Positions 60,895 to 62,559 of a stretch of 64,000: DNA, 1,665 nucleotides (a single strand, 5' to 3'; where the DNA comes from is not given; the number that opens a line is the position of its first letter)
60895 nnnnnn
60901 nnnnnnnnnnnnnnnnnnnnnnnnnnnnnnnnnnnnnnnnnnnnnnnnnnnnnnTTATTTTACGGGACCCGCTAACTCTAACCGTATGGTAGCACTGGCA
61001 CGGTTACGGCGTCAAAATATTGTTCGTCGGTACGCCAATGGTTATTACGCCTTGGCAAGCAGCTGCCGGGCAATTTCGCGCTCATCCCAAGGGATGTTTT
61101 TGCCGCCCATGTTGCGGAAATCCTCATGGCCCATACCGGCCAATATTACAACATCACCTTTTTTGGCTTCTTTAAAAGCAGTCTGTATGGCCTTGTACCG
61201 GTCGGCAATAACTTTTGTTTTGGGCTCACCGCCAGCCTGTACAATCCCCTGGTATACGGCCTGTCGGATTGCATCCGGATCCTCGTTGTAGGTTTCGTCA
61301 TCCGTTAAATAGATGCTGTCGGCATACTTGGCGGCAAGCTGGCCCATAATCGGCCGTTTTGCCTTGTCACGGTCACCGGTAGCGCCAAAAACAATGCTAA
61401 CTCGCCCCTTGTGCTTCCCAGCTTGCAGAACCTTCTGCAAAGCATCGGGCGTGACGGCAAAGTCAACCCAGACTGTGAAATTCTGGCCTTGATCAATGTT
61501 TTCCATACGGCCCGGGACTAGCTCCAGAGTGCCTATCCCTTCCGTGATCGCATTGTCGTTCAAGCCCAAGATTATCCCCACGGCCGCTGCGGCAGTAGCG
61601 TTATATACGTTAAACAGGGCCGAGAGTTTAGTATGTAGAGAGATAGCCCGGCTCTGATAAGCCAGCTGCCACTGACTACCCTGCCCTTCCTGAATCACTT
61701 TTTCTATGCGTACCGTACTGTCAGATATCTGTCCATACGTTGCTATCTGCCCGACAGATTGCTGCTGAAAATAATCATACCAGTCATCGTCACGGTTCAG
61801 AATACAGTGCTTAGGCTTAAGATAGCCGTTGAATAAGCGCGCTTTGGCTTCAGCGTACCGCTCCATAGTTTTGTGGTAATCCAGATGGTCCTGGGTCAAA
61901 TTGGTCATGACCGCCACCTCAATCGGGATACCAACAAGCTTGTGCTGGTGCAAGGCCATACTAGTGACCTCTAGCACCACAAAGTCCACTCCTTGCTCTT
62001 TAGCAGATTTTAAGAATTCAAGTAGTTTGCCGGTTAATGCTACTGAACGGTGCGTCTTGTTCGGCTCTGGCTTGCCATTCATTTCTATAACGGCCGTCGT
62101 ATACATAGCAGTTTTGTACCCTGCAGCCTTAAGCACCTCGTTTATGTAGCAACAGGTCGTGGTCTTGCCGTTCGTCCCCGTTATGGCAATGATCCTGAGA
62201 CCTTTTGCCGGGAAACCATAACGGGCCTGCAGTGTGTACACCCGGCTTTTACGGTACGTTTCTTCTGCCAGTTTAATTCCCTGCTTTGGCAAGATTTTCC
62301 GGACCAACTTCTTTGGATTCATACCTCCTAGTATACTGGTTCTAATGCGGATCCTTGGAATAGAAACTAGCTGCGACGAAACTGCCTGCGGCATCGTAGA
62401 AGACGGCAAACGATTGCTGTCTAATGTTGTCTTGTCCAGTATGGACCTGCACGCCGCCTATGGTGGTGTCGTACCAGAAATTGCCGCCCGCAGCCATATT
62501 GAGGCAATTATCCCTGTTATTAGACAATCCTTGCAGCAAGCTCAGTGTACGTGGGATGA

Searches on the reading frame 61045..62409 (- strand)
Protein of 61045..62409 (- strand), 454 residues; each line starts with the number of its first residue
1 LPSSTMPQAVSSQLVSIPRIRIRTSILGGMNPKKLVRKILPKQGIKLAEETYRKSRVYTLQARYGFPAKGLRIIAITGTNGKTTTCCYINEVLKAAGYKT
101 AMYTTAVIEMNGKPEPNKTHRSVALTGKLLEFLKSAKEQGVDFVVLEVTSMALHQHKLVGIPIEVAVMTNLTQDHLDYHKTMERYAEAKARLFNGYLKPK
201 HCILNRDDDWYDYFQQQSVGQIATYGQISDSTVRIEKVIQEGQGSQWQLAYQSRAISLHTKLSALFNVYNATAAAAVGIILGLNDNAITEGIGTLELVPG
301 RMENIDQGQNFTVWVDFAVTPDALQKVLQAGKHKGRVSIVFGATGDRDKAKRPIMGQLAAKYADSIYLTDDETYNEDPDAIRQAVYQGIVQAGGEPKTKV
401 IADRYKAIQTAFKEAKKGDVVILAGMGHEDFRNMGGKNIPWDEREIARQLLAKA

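Call 80: search_protein_families(library=pfam, proteins=[window:61045-62409:-], max_evalue=0.00001)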
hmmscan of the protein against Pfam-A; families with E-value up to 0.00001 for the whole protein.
window:61045-62409:- (454 aa): 2 families
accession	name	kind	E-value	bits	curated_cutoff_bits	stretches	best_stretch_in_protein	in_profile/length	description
PF08245.18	Mur_ligase_M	-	2.3e-46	158.7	24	1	76-277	1-199/200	Mur ligase middle domain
PF02875.26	Mur_ligase_C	-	1.8e-25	90.6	28.4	1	300-426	1-126/127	Mur ligase, glutamate ligase domain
